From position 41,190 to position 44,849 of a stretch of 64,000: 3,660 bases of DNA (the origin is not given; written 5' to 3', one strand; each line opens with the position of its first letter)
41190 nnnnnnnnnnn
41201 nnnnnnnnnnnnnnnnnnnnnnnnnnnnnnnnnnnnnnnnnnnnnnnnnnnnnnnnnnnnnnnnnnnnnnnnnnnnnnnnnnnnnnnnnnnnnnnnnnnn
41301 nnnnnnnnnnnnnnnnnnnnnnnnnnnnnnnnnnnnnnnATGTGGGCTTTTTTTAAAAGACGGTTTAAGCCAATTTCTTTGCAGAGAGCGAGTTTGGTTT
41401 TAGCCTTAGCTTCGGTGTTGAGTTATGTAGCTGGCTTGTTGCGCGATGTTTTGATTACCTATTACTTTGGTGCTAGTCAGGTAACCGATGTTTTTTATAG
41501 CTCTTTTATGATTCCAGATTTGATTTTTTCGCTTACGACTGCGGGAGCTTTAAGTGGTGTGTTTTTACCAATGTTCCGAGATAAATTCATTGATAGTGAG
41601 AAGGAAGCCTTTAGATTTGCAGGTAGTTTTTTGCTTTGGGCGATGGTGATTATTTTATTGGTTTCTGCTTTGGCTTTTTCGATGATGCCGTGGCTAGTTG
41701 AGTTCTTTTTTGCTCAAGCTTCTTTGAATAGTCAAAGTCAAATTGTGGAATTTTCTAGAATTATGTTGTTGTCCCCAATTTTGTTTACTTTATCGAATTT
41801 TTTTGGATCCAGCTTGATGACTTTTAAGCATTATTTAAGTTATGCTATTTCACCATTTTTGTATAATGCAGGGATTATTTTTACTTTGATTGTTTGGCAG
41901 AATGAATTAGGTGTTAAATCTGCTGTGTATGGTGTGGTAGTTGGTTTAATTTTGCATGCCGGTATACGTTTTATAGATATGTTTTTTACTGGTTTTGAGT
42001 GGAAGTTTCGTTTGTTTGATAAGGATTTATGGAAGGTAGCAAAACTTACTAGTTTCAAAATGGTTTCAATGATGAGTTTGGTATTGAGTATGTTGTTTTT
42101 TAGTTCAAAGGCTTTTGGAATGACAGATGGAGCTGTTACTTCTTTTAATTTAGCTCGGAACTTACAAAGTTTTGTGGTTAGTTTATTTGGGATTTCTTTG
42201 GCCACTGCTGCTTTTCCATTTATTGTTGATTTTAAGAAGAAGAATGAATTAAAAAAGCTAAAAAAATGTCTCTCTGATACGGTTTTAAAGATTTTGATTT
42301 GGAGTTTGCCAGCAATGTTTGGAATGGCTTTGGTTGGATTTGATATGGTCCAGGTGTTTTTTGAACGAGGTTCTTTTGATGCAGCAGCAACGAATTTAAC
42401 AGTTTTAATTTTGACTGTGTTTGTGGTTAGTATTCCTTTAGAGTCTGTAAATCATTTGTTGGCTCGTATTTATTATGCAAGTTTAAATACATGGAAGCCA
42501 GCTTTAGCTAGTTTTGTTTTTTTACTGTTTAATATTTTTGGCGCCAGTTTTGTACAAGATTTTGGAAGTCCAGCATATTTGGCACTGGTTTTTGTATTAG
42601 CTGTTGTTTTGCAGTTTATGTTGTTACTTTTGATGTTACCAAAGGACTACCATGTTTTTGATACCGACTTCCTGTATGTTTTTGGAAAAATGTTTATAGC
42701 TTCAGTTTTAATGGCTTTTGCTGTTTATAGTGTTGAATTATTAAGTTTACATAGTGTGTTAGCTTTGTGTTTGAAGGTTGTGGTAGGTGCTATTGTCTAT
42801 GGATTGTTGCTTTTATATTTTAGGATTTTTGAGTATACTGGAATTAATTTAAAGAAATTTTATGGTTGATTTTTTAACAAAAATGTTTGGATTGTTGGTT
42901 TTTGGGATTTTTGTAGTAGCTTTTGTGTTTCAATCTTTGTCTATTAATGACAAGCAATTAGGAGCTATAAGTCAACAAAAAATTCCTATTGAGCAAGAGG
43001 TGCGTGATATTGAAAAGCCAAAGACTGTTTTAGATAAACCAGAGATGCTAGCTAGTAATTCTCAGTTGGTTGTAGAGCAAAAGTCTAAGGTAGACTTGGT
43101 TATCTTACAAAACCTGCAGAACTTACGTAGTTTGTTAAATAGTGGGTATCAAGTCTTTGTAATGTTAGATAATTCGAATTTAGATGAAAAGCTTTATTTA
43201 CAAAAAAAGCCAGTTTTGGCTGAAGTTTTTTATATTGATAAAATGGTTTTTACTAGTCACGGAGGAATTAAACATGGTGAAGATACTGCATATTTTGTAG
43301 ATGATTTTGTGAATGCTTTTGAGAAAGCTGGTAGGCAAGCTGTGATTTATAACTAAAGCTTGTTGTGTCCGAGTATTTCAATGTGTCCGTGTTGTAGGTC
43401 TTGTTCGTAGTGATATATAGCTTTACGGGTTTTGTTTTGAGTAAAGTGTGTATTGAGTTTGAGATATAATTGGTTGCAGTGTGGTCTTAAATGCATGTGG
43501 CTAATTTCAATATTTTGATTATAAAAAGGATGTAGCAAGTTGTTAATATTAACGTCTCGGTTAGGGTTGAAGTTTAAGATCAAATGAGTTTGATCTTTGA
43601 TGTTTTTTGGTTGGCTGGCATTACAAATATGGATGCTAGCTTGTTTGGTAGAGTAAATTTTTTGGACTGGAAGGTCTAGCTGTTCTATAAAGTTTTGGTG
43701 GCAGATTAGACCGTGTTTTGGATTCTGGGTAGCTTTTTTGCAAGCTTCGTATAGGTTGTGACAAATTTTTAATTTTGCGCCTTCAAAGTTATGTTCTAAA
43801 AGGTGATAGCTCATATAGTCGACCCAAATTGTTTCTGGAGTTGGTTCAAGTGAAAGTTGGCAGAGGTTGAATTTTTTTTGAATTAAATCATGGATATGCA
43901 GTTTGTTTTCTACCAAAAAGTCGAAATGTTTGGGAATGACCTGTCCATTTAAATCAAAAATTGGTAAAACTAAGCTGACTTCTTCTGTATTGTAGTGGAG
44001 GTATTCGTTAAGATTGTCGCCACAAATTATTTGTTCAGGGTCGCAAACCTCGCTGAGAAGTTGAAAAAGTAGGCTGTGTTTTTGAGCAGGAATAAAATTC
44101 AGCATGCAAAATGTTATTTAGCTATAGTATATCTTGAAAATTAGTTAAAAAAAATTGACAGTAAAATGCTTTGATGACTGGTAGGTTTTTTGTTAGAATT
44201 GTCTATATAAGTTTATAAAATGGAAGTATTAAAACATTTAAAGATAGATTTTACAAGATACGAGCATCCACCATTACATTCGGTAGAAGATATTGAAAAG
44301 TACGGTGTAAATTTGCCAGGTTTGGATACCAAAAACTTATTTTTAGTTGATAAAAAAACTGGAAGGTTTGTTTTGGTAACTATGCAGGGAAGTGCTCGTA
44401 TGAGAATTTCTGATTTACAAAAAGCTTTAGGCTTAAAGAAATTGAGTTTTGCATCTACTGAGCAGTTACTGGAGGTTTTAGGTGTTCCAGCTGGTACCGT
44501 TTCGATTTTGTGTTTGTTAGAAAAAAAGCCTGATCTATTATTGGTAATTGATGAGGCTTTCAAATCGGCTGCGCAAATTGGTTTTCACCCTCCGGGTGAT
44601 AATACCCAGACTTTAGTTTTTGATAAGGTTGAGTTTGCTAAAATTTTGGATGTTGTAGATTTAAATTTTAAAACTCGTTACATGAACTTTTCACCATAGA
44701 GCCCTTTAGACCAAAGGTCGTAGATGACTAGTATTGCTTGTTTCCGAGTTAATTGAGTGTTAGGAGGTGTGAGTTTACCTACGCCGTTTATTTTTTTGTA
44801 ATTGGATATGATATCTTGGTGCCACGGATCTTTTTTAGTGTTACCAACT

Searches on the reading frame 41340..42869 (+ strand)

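Call 39: search_protein_families(library=pfam, proteins=[window:41340-42869:+], max_evalue=0.001)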
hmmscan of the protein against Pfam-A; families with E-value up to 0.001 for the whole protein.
window:41340-42869:+ (509 aa): 1 family
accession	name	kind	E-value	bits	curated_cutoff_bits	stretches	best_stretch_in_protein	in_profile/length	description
PF03023.19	MurJ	-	8e-59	199.9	27.4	1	39-470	1-437/451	Lipid II flippase MurJ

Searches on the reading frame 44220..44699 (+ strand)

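Call 39: search_protein_families(library=pfam, proteins=[window:44220-44699:+], max_evalue=0.001)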
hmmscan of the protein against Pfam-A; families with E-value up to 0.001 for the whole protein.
window:44220-44699:+ (159 aa): 1 family
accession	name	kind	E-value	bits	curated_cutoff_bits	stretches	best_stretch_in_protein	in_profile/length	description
PF04073.20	tRNA_edit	-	7e-20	71.8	25.5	1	16-137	1-118/123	Aminoacyl-tRNA editing domain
